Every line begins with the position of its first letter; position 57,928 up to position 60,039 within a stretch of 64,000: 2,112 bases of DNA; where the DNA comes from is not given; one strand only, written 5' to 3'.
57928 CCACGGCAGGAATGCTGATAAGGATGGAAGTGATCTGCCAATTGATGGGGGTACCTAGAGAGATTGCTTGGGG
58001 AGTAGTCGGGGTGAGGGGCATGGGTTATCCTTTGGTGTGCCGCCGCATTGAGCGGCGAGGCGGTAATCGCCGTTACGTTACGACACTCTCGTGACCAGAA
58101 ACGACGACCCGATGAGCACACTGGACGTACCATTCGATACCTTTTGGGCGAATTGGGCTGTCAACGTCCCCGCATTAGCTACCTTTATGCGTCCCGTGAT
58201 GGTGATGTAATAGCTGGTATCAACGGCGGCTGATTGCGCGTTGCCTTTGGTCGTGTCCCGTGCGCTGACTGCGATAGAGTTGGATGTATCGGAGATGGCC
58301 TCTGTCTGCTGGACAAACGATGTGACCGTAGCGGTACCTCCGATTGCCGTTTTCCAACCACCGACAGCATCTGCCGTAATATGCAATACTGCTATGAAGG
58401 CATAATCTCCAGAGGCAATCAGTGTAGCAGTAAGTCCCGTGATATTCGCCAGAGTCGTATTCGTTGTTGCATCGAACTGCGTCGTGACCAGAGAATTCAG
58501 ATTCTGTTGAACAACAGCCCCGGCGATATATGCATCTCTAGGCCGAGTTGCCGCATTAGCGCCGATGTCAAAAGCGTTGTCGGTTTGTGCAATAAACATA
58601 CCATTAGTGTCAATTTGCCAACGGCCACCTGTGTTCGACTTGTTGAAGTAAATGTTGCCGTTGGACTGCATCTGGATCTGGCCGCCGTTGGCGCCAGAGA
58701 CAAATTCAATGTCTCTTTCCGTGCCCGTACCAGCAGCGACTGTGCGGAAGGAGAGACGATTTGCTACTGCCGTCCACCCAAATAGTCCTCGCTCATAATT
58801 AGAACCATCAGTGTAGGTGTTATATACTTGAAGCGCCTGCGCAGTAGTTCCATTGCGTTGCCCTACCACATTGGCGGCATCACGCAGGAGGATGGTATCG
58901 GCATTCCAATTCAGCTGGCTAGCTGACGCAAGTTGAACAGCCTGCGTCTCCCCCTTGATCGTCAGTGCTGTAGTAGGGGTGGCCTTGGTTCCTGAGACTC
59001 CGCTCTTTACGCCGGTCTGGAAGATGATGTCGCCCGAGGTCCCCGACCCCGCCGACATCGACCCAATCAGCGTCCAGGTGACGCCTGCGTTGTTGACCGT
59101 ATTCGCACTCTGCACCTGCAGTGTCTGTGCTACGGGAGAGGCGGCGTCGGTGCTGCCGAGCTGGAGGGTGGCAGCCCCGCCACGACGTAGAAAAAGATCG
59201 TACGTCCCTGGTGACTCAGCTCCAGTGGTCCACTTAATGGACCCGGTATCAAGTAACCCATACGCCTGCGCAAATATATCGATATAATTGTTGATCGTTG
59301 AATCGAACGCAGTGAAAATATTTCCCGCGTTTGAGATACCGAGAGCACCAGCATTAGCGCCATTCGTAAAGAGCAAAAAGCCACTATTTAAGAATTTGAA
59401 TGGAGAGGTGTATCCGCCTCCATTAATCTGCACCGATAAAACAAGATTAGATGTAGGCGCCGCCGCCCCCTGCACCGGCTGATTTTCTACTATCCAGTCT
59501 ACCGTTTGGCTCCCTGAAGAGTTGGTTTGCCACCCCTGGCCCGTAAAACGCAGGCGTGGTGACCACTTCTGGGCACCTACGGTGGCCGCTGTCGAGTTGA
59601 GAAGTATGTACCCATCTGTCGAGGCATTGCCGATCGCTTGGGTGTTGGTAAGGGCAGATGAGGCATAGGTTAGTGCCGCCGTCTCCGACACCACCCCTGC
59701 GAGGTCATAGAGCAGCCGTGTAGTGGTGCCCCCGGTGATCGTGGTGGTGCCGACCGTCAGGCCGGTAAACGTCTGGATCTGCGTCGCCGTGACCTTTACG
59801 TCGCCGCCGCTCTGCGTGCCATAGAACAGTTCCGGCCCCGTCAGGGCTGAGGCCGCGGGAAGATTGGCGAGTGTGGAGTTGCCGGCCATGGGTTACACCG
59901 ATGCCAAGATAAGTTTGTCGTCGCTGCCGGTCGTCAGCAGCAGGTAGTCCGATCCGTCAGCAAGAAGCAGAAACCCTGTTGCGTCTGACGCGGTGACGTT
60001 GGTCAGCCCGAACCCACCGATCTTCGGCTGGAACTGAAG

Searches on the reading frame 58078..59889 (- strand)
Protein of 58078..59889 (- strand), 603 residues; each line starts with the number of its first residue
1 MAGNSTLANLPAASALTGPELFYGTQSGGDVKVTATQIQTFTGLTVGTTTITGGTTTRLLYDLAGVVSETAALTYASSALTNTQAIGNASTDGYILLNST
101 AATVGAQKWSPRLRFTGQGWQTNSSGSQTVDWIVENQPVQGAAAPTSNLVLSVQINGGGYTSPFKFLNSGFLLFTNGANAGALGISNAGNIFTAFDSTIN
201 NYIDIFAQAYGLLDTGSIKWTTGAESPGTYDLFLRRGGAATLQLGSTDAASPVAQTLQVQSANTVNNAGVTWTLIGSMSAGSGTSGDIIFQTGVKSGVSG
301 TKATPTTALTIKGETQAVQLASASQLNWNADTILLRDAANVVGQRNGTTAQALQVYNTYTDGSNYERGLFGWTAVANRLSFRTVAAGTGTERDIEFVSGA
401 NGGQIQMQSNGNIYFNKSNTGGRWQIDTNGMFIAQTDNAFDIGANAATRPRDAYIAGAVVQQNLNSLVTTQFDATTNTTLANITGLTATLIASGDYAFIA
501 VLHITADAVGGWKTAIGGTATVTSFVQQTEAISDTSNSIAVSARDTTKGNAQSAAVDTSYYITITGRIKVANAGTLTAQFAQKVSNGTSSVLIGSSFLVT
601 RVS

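Call 7: search_protein_families(library=phrogs, proteins=[window:58078-59889:-], max_evalue=0.00001)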
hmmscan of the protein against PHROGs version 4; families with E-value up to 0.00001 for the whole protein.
window:58078-59889:- (603 aa): 0 families

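Call 8: search_dna_similar(query=window:58078-59889:-, collection=phages, mode=protein, max_rows=25)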
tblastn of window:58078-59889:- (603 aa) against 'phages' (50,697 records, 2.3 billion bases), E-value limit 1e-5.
Records with a match: 1; places in all: 1; records where one place covers at least 80% of the query: 0.
Best place of each record, by identity: <60% 1.
By first word of the organism name: Bacteriophage 1.
By host as written in the record: - 1.
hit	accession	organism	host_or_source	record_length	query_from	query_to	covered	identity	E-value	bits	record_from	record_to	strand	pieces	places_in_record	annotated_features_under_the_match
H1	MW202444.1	Bacteriophage sp.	Manatee Spring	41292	166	302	23%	37.6%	4e-7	59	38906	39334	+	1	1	hypothetical protein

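Call 9: find_encoding_contigs(protein=window:58078-59889:-, flank=10000, max_places=10)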
Protein window:58078-59889:- (603 aa): 5 contigs read that carry it; 1 place shown.
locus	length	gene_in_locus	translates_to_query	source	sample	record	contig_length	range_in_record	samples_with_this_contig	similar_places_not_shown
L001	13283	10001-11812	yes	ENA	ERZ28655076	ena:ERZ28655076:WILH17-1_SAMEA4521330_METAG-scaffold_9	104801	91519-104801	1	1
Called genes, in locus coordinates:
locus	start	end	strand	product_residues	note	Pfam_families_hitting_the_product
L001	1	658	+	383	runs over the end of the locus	-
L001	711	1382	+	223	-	-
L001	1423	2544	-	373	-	PF13439:Glyco_transf_4 (faint), PF00534:Glycos_transf_1, PF13692:Glyco_trans_1_4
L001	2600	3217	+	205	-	-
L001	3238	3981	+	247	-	-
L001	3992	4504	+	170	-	PF13392:HNH_3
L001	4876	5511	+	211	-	-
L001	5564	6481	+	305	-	PF10124:Mu-like_gpT (faint), PF25209:Phage_capsid_4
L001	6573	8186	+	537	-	-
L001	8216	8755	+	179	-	-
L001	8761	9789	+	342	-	-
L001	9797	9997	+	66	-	-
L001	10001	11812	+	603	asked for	-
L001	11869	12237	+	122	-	-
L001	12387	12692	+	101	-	-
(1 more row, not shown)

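Call 10: search_protein_families(library=pfam, proteins=[window:58078-59889:-], max_evalue=0.001)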
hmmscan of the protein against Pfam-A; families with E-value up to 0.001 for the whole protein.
window:58078-59889:- (603 aa): 0 families

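Call 13: find_related_loci(query=window:58078-59889:-, collection=viral_contigs, flank=10000)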
Query window:58078-59889:- (603 aa) in viral_contigs; peptide patterns used: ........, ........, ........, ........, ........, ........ (x = any residue, [..] = any of these).
6 stretches matched a pattern, but none encodes a relative of the query by tblastn (E <= 1e-3).

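Call 72: find_homologous_proteins(query=window:58078-59889:-, max_evalue=0.00001)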
Query window:58078-59889:- (603 aa): 380 proteins with E <= 0.00001 among 8000 candidates; the best 120 are listed.
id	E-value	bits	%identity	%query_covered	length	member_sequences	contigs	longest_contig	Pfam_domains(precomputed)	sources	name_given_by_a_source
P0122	0.0e+0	1244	99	100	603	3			-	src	-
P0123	3.3e-60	223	45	20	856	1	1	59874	-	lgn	-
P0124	6.4e-54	202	54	12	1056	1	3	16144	-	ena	-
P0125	4.5e-51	193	49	24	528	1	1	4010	-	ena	-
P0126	2.6e-48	183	54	19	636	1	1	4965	-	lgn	-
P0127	5.0e-48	183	63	14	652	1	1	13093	-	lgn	-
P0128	7.3e-44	169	34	91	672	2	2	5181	-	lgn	-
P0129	4.3e-43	166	44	23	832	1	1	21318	-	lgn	-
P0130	3.3e-42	163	45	22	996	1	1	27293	-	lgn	-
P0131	1.0e-41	162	46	40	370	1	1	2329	-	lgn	-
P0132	1.7e-40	158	47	21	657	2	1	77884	-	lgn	-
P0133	1.7e-40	158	49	22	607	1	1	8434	PF13884.12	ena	-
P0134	2.3e-40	157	45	22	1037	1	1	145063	-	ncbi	-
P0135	3.9e-39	153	54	14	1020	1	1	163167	PF26696.1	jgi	-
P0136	9.8e-39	152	41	45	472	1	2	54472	-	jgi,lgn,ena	-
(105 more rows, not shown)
